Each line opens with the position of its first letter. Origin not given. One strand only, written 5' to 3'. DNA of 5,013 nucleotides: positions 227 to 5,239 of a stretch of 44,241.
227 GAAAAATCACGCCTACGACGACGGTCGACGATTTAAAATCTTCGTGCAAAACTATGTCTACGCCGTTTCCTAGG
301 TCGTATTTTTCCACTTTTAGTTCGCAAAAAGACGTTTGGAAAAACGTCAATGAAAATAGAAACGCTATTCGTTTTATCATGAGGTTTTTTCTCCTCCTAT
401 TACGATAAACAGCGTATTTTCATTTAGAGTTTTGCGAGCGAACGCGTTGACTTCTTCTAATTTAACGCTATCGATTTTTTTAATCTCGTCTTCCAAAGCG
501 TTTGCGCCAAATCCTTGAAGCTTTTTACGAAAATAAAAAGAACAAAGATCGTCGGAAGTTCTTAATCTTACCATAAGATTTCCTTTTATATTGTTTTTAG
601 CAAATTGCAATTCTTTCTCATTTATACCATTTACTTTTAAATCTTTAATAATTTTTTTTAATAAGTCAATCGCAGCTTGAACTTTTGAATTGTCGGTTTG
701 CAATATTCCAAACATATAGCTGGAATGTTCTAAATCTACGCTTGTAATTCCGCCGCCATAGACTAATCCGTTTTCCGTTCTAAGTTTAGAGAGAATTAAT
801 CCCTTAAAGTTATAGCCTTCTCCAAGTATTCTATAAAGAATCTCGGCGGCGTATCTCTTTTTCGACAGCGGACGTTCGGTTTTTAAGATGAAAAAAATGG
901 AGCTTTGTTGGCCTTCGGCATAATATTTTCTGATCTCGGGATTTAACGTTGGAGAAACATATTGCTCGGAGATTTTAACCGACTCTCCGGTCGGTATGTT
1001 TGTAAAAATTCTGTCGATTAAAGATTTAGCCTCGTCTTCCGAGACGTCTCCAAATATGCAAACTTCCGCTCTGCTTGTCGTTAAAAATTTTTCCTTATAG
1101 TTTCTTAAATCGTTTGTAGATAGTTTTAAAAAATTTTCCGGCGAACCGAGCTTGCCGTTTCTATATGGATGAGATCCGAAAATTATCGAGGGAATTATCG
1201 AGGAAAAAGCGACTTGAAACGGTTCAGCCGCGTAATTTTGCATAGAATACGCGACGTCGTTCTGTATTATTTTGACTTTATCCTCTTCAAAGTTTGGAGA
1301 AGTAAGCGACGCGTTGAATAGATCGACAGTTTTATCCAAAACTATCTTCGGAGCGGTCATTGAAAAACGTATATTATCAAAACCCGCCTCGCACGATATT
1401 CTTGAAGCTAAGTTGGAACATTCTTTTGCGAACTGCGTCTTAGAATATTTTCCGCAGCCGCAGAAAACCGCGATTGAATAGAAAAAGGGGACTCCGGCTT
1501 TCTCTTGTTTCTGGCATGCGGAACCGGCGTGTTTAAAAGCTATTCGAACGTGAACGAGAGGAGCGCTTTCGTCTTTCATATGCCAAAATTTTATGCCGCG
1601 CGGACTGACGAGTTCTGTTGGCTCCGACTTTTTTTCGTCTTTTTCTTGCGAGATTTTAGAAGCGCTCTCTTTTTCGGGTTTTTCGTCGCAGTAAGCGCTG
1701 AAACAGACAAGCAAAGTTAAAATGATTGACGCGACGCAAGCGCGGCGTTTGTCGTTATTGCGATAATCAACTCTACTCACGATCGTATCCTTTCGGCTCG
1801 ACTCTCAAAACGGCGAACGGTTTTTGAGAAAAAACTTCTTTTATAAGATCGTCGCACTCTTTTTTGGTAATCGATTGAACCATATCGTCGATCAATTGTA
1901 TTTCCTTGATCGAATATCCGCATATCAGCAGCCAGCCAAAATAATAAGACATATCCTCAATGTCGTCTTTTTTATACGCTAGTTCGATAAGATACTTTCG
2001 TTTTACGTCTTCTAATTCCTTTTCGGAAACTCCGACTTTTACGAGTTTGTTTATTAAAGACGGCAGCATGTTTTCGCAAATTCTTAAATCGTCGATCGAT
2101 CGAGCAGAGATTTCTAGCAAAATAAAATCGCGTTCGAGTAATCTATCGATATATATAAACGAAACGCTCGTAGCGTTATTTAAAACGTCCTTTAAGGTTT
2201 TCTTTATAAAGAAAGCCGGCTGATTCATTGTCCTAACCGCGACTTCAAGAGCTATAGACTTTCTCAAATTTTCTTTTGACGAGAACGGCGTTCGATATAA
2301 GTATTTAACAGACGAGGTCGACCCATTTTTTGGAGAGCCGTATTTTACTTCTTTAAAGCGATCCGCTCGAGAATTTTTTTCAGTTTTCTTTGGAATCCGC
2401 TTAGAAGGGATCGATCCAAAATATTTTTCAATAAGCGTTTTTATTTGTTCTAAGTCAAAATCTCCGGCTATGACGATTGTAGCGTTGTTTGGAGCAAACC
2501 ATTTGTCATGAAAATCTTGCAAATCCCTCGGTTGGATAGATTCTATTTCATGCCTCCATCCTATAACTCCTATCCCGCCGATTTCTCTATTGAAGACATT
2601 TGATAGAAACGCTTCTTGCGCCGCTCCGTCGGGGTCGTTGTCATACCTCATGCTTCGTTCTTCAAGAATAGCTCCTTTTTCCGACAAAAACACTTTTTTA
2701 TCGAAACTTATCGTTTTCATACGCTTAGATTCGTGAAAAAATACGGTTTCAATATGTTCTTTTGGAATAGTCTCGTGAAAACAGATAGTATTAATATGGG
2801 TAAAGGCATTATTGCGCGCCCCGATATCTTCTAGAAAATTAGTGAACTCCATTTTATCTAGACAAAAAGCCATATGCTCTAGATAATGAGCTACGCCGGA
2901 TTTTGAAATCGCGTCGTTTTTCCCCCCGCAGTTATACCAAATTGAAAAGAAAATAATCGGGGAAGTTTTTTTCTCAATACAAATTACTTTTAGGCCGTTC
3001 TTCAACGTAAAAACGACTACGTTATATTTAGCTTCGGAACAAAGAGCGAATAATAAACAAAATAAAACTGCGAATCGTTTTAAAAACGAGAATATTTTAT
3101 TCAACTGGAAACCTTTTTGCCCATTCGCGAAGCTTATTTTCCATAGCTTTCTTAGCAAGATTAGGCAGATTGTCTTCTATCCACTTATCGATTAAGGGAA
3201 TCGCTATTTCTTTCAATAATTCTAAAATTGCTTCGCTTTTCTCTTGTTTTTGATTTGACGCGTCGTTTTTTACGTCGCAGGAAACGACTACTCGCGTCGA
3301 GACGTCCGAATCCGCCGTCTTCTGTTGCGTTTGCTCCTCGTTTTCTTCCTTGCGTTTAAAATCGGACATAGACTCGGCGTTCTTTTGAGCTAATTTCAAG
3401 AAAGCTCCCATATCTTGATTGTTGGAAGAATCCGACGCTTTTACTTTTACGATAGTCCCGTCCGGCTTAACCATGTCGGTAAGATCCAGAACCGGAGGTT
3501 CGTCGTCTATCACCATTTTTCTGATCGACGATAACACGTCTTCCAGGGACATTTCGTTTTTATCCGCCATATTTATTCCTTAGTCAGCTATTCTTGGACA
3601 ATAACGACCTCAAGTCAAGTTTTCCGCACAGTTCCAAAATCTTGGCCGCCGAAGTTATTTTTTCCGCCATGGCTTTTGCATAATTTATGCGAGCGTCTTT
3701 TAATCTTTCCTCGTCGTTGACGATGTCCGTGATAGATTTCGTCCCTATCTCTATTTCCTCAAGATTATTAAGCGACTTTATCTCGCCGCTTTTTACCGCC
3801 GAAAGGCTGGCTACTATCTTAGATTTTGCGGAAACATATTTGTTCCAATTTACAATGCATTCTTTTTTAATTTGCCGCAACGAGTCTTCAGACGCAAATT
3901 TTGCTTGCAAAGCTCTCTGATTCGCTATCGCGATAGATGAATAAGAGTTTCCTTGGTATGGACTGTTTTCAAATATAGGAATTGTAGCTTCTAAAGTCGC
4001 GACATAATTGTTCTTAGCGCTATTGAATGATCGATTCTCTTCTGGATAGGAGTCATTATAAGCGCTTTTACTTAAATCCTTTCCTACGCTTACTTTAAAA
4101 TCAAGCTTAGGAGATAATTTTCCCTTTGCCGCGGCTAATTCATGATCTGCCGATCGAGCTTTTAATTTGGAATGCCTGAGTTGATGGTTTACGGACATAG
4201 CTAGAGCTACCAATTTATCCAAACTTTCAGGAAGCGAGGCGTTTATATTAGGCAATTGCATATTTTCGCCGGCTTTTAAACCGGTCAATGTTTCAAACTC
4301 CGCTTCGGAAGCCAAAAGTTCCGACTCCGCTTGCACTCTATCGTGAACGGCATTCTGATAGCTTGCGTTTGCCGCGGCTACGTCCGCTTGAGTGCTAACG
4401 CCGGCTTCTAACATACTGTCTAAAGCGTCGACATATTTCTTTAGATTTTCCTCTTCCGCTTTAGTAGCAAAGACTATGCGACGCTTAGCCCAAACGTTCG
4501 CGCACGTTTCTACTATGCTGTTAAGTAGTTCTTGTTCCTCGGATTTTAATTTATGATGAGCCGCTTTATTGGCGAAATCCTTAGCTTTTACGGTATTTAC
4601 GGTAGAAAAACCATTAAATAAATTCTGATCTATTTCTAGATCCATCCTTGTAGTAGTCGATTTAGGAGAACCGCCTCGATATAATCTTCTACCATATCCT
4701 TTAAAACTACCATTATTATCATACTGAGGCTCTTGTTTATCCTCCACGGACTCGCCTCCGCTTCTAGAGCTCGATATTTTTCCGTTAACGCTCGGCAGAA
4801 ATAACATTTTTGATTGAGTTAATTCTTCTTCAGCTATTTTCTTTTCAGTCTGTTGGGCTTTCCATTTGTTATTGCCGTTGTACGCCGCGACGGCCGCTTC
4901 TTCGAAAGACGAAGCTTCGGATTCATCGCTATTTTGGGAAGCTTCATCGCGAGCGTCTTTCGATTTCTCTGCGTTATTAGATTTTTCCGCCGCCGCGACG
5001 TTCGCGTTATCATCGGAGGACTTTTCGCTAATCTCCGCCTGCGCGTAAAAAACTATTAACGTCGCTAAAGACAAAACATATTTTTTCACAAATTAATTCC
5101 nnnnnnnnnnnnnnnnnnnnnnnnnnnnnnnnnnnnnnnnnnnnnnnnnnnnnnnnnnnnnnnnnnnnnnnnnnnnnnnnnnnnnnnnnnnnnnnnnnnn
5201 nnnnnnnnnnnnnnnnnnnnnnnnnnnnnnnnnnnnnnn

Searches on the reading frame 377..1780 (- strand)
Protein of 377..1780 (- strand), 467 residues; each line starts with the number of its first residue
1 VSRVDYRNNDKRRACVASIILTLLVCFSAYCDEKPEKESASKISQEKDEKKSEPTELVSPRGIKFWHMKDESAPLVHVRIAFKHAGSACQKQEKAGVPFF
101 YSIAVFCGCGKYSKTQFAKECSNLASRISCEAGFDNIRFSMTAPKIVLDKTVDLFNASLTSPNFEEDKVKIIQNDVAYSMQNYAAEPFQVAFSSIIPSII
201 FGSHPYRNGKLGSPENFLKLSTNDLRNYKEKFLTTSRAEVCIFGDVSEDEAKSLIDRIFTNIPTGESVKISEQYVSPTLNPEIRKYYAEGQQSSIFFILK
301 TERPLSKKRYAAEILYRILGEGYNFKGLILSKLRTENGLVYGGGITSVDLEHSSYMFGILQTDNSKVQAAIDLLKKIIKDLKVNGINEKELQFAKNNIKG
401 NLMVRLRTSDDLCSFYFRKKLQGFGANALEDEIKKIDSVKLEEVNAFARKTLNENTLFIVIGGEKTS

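Call 26: search_protein_families(library=pfam, proteins=[window:377-1780:-], max_evalue=0.01)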
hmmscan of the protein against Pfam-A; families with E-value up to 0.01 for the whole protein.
window:377-1780:- (467 aa): 2 families
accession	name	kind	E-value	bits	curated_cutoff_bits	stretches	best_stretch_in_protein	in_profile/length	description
PF05193.26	Peptidase_M16_C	-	1.3e-24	87.6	23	1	220-397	2-180/181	Peptidase M16 inactive domain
PF00675.25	Peptidase_M16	-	1.2e-11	45.1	22.3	1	74-193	11-129/149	Insulinase (Peptidase family M16)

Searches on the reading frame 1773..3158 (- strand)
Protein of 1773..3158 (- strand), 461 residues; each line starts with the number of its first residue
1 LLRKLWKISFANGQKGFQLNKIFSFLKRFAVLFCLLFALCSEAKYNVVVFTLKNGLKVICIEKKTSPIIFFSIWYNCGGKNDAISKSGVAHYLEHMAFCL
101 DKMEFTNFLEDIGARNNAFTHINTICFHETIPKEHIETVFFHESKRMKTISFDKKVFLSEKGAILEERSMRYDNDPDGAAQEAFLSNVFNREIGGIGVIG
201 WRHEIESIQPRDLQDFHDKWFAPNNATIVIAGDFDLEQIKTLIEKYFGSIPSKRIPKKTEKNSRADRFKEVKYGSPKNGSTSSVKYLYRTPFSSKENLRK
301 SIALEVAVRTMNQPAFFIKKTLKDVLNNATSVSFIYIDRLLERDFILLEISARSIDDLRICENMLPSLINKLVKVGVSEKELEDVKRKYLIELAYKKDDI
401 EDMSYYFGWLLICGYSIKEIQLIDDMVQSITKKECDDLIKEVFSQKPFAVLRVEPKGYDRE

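Call 26: search_protein_families(library=pfam, proteins=[window:1773-3158:-], max_evalue=0.01)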
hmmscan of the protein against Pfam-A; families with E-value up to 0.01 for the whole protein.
window:1773-3158:- (461 aa): 2 families
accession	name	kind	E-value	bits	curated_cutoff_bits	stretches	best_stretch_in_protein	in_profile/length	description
PF05193.26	Peptidase_M16_C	-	4.9e-20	72.6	23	1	208-388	2-180/181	Peptidase M16 inactive domain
PF00675.25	Peptidase_M16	-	2.2e-11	44.3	22.3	1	58-190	2-137/149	Insulinase (Peptidase family M16)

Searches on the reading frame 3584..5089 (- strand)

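Call 26: search_protein_families(library=pfam, proteins=[window:3584-5089:-], max_evalue=0.01)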
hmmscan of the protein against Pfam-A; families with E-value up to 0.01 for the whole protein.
window:3584-5089:- (501 aa): 1 family
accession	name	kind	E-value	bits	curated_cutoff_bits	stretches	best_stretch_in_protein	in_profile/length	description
PF02321.23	OEP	-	1e-39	136.7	22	2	63-270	2-187/187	Outer membrane efflux protein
